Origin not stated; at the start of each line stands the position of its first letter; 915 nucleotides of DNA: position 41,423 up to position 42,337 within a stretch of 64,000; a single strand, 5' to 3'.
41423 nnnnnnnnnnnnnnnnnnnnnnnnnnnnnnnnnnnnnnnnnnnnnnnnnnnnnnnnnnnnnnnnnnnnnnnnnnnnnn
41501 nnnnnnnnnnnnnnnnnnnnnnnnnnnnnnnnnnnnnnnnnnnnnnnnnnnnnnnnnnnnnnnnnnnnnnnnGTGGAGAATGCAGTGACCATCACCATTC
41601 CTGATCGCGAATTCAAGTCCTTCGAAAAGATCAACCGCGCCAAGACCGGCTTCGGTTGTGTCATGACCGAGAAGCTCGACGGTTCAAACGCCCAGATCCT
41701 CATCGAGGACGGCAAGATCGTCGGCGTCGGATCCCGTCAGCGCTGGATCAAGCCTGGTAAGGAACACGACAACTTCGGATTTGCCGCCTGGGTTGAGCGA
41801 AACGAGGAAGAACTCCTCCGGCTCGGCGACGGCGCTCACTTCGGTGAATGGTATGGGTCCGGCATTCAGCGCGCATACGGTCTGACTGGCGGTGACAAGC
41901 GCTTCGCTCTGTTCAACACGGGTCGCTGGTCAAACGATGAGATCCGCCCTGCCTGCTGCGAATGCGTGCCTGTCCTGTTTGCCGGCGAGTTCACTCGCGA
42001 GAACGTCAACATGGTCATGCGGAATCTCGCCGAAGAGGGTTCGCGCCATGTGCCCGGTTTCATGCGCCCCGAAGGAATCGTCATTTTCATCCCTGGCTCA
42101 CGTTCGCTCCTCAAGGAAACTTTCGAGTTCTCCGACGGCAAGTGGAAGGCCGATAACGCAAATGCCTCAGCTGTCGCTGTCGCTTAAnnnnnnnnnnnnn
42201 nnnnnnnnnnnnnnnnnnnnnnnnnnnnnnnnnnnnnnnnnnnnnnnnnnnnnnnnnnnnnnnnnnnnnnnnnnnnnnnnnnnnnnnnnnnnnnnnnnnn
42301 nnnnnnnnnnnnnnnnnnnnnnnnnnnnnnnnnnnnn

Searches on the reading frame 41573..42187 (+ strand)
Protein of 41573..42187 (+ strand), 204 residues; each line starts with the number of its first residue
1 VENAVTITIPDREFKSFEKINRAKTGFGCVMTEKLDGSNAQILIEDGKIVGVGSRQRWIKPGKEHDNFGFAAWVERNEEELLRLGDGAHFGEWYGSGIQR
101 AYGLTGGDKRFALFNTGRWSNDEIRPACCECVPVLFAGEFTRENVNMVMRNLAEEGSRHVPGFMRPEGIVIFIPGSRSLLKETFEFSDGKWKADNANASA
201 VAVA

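Call 3: search_protein_families(library=pfam, proteins=[window:41573-42187:+], max_evalue=0.1)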
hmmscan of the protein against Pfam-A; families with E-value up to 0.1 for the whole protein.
window:41573-42187:+ (204 aa): 2 families
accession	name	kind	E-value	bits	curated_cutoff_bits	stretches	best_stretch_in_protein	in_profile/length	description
PF09414.15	RNA_ligase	-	2.9e-14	54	27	1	30-171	4-155/171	RNA ligase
PF22039.1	HUTI_composite_bact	-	0.064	13.3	25.5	0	42-55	3-16/26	Imidazolonepropionase-like composite domain, bacteria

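Call 4: search_protein_families(library=phrogs, proteins=[window:41573-42187:+], max_evalue=0.01)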
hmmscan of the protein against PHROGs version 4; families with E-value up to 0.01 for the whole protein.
window:41573-42187:+ (204 aa): 1 family
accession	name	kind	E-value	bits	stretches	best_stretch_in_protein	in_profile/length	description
phrog_548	-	DNA, RNA and nucleotide metabolism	1.2e-25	91.5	1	25-172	29-211/341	RNA ligase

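Call 6: search_solved_structures(query=window:41573-42187:+, max_evalue=1, show_alignments=3)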
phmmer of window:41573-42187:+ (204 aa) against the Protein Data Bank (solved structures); distinct sequences matched with E-value up to 1: 0.

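Call 13: find_homologous_proteins(query=window:41585-42187:+)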
Query window:41585-42187:+ (200 aa): 1473 proteins with E <= 0.001 among 1618 candidates; the best 120 are listed.
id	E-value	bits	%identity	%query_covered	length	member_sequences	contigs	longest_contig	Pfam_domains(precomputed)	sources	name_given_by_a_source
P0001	3.2e-133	460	100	100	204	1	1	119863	PF09414.16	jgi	jgi:hypothetical protein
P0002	3.8e-103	362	77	100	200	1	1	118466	PF09414.16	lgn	-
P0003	1.5e-100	353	78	95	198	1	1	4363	PF09414.16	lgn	-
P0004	1.8e-100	353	77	97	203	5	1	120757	PF09414.16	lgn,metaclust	metaclust:status=active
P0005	2.8e-100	352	79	98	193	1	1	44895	PF09414.16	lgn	-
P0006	5.6e-100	351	77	94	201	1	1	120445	PF09414.16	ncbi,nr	ncbi:RNA ligase 2 protein [Rhizobium phage RHph_X66]|nr:RNA ligase 2 protein [Rhizobium phage RHph_X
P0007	8.4e-100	351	77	94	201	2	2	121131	PF09414.16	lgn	-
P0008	1.1e-98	347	77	95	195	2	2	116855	PF09414.16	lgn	-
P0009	7.2e-98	344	74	99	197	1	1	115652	PF09414.16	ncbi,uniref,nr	ncbi:RNA ligase family protein [Pararhizobium qamdonense]|uniref:RNA ligase family protein n=1 Tax=P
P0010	4.8e-97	342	74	98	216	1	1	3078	PF09414.16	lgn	-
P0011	2.8e-96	339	72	100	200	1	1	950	PF09414.16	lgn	-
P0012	3.0e-96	339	74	100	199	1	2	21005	PF09414.16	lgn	-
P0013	5.0e-95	335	77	93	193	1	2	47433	PF09414.16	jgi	jgi:hypothetical protein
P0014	6.5e-95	335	74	98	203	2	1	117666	PF09414.16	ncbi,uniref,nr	ncbi:hypothetical protein B9J07_28005 [Sinorhizobium sp. LM21]|uniref:RNA ligase family protein n=1 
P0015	2.0e-92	327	73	94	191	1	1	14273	PF09414.16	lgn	-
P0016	1.5e-89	317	72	93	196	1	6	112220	PF09414.16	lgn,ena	-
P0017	2.0e-89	317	70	96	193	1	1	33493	PF09414.16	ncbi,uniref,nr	ncbi:hypothetical protein EN780_03435 [Mesorhizobium sp. M4B.F.Ca.ET.089.01.1.1]|uniref:RNA ligase f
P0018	2.7e-89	316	70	94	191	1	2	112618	PF09414.16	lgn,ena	-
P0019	6.7e-88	312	70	100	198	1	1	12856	PF09414.16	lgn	-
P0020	4.8e-87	309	70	93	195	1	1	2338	PF09414.16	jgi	jgi:hypothetical protein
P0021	5.2e-87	309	71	96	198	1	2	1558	PF09414.16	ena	-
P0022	1.8e-86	307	71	94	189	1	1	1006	PF09414.16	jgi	jgi:hypothetical protein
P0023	2.3e-86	307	69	100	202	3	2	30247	PF09414.16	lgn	-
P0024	2.9e-86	306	69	94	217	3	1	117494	PF09414.16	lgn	-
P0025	3.1e-86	306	71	94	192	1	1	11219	PF09414.16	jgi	-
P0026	3.8e-86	306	71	93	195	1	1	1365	PF09414.16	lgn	-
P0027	1.3e-85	304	70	94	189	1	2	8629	PF09414.16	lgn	-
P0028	8.2e-85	302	67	100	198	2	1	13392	PF09414.16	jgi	-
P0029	2.2e-84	300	67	100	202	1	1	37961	PF09414.16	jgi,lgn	jgi:hypothetical protein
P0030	8.1e-84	299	69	94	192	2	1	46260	PF09414.16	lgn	-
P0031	9.8e-84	298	68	98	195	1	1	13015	PF09414.16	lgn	-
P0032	3.8e-83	296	66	99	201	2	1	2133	PF09414.16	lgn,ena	-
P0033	1.0e-82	295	68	94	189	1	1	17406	PF09414.16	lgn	-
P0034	5.9e-82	292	67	98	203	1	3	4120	PF09414.16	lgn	-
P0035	1.4e-81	291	69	94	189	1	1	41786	PF09414.16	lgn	-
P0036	1.6e-81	291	66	100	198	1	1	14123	PF09414.16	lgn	-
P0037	2.3e-81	291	68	94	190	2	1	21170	PF09414.16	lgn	-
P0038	2.3e-81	290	68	94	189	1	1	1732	PF09414.16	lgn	-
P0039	4.8e-81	289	66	99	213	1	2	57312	PF09414.16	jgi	jgi:hypothetical protein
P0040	3.5e-80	287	63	94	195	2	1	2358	PF09414.16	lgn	-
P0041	4.8e-79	283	66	93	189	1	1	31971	PF09414.16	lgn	-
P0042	2.7e-78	280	65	94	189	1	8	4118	PF09414.16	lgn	-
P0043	1.4e-77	278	67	94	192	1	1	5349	PF09414.16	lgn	-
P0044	1.4e-77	278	64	94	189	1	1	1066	PF09414.16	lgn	-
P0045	1.7e-77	278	65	94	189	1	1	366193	PF09414.16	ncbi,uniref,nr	ncbi:RNA ligase family protein [Rhizobium rhizogenes]|uniref:RNA ligase family protein n=1 Tax=Rhizo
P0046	1.3e-76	275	68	93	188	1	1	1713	PF09414.16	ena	-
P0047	1.7e-76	275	66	95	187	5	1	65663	PF09414.16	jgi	jgi:hypothetical protein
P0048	2.4e-76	274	64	93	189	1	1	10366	PF09414.16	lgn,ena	-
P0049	2.8e-76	274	65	96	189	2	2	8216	PF09414.16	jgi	jgi:hypothetical protein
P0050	1.1e-75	272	64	94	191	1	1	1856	PF09414.16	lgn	-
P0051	4.7e-75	270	66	93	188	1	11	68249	PF09414.16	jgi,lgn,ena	jgi:hypothetical protein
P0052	1.9e-73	265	61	96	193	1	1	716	PF09414.16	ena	-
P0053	6.7e-70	253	60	96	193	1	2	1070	PF09414.16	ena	-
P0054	7.7e-70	253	59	94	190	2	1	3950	PF09414.16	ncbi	-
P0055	1.4e-67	245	58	95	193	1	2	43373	PF09414.16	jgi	-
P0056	3.2e-66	241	60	91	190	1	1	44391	PF09414.16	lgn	-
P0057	2.3e-63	232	59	92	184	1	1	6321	PF09414.16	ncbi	-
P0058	4.6e-62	227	78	65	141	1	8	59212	PF09414.16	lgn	-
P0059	6.2e-61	224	58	94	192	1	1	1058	PF09414.16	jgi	jgi:hypothetical protein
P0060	1.0e-60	223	59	87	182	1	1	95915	PF09414.16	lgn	-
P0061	1.1e-60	223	56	91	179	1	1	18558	PF09414.16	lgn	-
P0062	3.1e-59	218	57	88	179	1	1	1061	PF09414.16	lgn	-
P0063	8.0e-59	217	59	88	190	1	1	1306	PF09414.16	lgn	-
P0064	3.8e-58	215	58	86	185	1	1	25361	PF09414.16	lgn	-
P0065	9.8e-58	213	57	87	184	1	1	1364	PF09414.16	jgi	jgi:hypothetical protein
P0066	1.4e-57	213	58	86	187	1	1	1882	PF09414.16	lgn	-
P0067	2.9e-57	212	56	87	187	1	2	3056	PF09414.16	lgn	-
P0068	3.9e-57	211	57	90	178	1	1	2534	PF09414.16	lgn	-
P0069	4.0e-57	211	60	84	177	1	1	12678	PF09414.16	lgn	-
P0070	1.5e-56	209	57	87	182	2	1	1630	PF09414.16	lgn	-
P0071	1.6e-56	209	59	87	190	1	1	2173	PF09414.16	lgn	-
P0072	1.8e-56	209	55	87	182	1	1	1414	PF09414.16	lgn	-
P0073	1.8e-56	209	58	87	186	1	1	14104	PF09414.16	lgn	-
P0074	2.0e-56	209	58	87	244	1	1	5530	PF09414.16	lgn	-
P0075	2.2e-56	209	55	88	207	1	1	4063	PF09414.16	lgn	-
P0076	2.2e-56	209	55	88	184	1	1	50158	PF09414.16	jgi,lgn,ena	-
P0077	3.7e-56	208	53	91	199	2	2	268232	PF09414.16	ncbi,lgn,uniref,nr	ncbi:hypothetical protein FJ420_01850 [Mesorhizobium sp. B3-1-3]|uniref:RNA ligase family protein n=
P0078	4.0e-56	208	53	95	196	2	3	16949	PF09414.16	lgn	-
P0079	5.5e-56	208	55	87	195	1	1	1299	PF09414.16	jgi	jgi:hypothetical protein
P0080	6.3e-56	207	54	91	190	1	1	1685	PF09414.16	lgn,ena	-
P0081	9.0e-56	207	55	88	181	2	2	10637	PF09414.16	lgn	-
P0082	1.7e-55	206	54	90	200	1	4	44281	PF09414.16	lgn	-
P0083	2.2e-55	206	60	87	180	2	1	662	PF09414.16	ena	-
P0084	2.3e-55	206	57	87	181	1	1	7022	PF09414.16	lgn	-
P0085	4.7e-55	205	54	91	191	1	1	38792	PF09414.16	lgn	-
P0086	5.0e-55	204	55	89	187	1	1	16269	PF09414.16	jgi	jgi:hypothetical protein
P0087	5.2e-55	204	55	92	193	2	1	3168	PF09414.16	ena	-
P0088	6.0e-55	204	55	86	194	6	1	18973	PF09414.16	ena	-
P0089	8.2e-55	204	53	91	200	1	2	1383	PF09414.16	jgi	jgi:hypothetical protein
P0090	1.2e-54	203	56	91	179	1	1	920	PF09414.16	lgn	-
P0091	1.6e-54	203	52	89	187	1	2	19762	PF09414.16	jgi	jgi:RNA ligase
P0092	2.2e-54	202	52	95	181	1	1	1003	PF09414.16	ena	-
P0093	3.5e-54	202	56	85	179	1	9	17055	PF09414.16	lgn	-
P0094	3.7e-54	202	54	87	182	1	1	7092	PF09414.16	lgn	-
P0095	4.9e-54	201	49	92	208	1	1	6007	PF09414.16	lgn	-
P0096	5.0e-54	201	55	88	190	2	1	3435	PF09414.16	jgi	jgi:hypothetical protein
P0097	9.6e-54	200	56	89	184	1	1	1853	PF09414.16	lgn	-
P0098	1.2e-53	200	55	90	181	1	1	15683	PF09414.16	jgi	jgi:hypothetical protein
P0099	1.3e-53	200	54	90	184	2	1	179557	PF09414.16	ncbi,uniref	ncbi:RNA ligase family protein [Bosea sp. RCC_152_1]|uniref:RNA ligase family protein n=1 Tax=Bosea 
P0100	1.6e-53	200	58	88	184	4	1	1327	PF09414.16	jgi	jgi:hypothetical protein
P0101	1.6e-53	200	56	88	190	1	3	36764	PF09414.16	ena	-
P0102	2.1e-53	199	53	87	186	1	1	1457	PF09414.16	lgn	-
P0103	2.6e-53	199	53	89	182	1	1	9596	PF09414.16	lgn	-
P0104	2.7e-53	199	57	88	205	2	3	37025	PF09414.16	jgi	jgi:hypothetical protein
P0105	2.8e-53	199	51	86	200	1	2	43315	PF09414.16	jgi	jgi:hypothetical protein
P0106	3.4e-53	198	57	87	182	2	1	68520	PF09414.16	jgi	jgi:hypothetical protein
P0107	3.5e-53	198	55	88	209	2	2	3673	PF09414.16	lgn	-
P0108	3.5e-53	198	54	92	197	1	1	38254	PF09414.16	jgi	jgi:hypothetical protein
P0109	3.6e-53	198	52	91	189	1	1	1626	PF09414.16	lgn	-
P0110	3.7e-53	198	55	88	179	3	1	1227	PF09414.16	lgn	-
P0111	3.8e-53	198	52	87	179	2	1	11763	PF09414.16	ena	-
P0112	5.4e-53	198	56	86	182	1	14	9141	PF09414.16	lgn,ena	-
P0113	5.6e-53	198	54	90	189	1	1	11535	PF09414.16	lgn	-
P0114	5.9e-53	198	56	89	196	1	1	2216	PF09414.16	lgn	-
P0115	8.4e-53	197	50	91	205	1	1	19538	PF09414.16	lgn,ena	-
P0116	8.5e-53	197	51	87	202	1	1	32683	PF09414.16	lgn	-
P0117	1.0e-52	197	49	94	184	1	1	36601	PF09414.16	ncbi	-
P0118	1.2e-52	197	55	88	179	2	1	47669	PF09414.16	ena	-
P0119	1.3e-52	197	54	87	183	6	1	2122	PF09414.16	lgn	-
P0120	1.3e-52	197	54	87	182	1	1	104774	PF09414.16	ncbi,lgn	-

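Call 16: search_solved_structures(query=A1, max_evalue=1, show_alignments=4)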
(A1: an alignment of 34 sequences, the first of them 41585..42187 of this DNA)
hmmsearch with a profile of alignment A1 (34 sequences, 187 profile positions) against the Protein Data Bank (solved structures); distinct sequences matched with E-value up to 1: 25.
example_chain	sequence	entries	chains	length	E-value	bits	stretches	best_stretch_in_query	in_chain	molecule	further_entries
1s68_A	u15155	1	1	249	0.00061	22.7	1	22-107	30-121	RNA Ligase 2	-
2hvq_A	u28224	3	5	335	0.00074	22.4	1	22-107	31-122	Hypothetical 37.6 kDa protein in Gp24-hoc intergenic region | T4 RNA ligase 2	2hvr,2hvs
1jxk_A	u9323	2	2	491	0.29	14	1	69-111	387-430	Alpha-amylase, salivary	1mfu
1q4n_X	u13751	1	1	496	0.29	14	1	69-111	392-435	Alpha-amylase, salivary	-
3blk_A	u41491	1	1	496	0.29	14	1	69-111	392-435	Alpha-amylase 1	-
1c8q_A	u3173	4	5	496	0.29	14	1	69-111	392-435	ALPHA-AMYLASE | alpha-amylase, salivary | AMYLASE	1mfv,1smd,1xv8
1nm9_A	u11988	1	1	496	0.29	14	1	69-111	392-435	Alpha-amylase, salivary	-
1jxj_A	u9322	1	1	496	0.29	14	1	69-111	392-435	Alpha-amylase, salivary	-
1z32_X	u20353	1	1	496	0.3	14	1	69-111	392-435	Salivary alpha-amylase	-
3dhp_A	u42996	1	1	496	0.35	13.7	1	70-111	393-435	Alpha-amylase 1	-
3blp_X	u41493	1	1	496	0.36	13.7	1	70-111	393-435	Alpha-amylase 1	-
1kbk_A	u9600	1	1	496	0.4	13.5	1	74-111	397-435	ALPHA-AMYLASE, PANCREATIC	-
3old_A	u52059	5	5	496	0.4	13.5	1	74-111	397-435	Pancreatic alpha-amylase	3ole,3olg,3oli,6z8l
1kgx_A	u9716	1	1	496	0.4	13.5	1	74-111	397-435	ALPHA-AMYLASE, PANCREATIC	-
1kb3_A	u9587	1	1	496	0.4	13.5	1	74-111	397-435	ALPHA-AMYLASE, PANCREATIC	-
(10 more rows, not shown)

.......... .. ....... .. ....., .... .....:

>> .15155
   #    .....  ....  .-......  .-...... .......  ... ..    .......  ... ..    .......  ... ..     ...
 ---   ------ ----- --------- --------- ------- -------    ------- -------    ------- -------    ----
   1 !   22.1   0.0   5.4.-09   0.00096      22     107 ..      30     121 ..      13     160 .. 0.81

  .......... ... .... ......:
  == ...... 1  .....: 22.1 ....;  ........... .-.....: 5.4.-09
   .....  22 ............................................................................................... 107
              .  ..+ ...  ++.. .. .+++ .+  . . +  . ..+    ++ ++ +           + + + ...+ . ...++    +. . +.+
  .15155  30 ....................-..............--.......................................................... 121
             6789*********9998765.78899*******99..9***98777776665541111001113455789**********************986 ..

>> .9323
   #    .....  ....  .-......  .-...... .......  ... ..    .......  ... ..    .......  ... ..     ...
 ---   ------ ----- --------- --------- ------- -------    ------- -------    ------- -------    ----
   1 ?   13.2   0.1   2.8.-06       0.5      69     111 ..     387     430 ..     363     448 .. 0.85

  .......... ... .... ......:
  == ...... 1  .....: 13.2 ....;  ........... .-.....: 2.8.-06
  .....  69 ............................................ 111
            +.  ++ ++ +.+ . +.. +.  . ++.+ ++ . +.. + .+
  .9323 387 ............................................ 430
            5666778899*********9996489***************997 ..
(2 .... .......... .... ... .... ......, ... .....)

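Call 18: find_related_loci(query=A1, collection=viral_contigs, flank=6000)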
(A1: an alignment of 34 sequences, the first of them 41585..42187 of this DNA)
Query A1 (200 aa) in viral_contigs; peptide patterns used: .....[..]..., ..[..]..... (x = any residue, [..] = any of these).
600 stretches matched a pattern (row limit reached: there are more); 590 encode a relative of the query (tblastn E <= 1e-3); the best 80 are kept; 80 distinct loci.
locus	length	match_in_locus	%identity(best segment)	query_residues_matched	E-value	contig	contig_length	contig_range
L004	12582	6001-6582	77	1-193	1e-103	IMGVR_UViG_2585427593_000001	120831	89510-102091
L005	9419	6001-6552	71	1-188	1e-89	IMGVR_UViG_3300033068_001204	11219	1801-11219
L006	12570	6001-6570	58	3-192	4e-71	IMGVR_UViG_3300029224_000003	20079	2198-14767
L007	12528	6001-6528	54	3-181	4e-60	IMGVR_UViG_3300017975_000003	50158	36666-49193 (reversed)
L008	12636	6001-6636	49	3-187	8e-59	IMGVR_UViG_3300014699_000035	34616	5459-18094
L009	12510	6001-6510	56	9-184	1e-58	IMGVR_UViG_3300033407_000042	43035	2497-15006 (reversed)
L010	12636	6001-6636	49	3-187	2e-58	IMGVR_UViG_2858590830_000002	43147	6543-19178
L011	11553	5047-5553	53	9-181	6e-57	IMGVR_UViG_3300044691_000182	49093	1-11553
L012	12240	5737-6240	56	9-184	2e-56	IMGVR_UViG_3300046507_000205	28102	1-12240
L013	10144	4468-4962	53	5-177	2e-56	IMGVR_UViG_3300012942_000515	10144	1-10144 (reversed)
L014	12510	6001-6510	53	9-181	1e-54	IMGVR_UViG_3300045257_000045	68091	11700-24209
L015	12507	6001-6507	56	7-181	3e-54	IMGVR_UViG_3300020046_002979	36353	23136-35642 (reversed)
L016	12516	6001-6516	51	7-184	4e-54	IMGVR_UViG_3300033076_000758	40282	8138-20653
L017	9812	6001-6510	51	7-180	2e-53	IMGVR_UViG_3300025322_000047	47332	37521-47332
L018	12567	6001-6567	48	10-181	3e-53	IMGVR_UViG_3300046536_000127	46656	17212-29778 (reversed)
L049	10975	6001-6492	53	9-180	2e-50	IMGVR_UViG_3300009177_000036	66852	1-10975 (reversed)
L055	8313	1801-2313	51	5-181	3e-50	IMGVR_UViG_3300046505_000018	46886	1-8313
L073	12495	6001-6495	51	9-181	3e-49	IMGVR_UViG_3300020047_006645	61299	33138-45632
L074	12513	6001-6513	51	9-185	4e-49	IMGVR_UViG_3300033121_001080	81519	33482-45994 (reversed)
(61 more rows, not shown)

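Call 23: predict_structure(alignment_id=A1)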
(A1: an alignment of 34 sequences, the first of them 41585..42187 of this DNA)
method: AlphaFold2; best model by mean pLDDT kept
length: 200 residues; sequences in the alignment: 34
mean_pLDDT: 90.0   pTM: 0.78
mean pLDDT of the five models: 90.0, 89.2, 88.0, 87.3, 86.6
residues with pLDDT >= 90: 154; 70-90: 23; 50-70: 23; < 50: 0
segments of 3 or more residues with pLDDT < 50: none
pLDDT, mean of each block of 10 residues (from residue 1): 84 78 91 96 97 94 96 98 97 92 95 93 97 96 97 95 95 91 61 56
secondary structure, 60 per line:
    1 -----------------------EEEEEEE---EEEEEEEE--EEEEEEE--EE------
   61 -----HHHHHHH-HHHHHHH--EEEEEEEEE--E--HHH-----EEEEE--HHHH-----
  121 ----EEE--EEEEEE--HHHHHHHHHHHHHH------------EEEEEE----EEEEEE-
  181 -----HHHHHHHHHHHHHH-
elements in order: E24-30 E34-41 E44-50 H66-72 H74-80 E83-91 E105-109 H112-115 E125-127 E130-135 H138-151 E164-169 E174-179 H186-199
